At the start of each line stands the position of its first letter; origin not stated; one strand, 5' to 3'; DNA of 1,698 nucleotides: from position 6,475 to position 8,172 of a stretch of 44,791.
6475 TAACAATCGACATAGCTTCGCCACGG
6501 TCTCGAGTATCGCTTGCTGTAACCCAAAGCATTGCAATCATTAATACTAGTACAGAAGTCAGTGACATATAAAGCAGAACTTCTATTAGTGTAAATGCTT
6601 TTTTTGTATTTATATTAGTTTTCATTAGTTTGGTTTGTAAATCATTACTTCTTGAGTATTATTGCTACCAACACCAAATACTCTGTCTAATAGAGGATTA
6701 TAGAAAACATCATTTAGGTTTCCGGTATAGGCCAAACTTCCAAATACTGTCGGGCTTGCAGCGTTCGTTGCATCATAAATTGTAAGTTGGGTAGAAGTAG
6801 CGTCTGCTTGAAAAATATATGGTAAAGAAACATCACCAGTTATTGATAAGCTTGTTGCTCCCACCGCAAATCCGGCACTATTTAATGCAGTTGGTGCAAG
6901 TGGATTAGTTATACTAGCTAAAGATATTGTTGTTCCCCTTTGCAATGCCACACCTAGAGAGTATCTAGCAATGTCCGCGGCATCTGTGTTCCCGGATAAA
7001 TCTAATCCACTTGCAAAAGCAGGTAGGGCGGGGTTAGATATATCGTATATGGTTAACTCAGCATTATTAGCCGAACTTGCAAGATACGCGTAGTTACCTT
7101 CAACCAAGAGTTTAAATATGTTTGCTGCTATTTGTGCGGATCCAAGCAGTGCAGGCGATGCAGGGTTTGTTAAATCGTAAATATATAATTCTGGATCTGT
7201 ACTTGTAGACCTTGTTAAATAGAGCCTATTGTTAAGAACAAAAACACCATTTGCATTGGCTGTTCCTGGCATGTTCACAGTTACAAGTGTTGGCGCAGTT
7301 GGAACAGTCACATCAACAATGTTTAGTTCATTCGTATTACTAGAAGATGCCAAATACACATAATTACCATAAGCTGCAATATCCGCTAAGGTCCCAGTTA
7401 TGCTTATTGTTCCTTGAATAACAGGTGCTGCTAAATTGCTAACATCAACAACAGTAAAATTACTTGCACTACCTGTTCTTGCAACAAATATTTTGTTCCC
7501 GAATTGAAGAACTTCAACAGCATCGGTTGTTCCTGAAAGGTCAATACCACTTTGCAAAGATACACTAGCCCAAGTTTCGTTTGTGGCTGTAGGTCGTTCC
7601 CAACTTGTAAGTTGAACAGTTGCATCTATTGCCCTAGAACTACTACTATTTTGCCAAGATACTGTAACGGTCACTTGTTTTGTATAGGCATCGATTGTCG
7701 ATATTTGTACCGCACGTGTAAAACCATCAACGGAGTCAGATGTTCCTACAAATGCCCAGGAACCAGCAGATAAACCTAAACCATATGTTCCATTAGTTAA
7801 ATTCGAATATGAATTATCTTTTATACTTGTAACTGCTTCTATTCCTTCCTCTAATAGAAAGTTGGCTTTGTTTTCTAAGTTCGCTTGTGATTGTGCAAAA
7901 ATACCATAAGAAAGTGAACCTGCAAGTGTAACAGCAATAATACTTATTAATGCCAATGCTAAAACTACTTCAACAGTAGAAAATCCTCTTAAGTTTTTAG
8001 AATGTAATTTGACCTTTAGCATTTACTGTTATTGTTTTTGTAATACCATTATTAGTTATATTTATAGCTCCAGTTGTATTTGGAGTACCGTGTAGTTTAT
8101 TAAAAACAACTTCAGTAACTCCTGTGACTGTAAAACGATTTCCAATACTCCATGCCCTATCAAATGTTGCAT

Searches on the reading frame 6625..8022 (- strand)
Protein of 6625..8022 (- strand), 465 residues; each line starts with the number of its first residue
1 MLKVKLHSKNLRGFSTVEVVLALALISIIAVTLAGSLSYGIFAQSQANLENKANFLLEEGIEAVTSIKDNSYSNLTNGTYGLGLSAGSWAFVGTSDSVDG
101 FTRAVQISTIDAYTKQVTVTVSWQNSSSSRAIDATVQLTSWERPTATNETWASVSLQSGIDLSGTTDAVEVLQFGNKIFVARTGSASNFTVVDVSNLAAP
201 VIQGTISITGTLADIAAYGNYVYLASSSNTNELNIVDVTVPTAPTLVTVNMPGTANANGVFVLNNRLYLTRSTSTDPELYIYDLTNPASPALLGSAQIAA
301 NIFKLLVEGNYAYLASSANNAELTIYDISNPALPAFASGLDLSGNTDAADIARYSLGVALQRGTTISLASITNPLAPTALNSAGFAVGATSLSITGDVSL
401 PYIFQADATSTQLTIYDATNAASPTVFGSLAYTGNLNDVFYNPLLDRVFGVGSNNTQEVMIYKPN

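Call 27: search_protein_families(library=pfam, proteins=[window:6625-8022:-], max_evalue=0.001)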
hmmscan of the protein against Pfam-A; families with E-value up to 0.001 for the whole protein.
window:6625-8022:- (465 aa): 2 families
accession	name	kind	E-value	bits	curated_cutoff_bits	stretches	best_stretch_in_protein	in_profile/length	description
PF08309.17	LVIVD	-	1.1e-20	73.2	20.2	2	306-337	8-37/42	LVIVD repeat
PF09826.15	Beta_propel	-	3.5e-09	36.5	22.4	0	180-231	89-134/495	Beta propeller domain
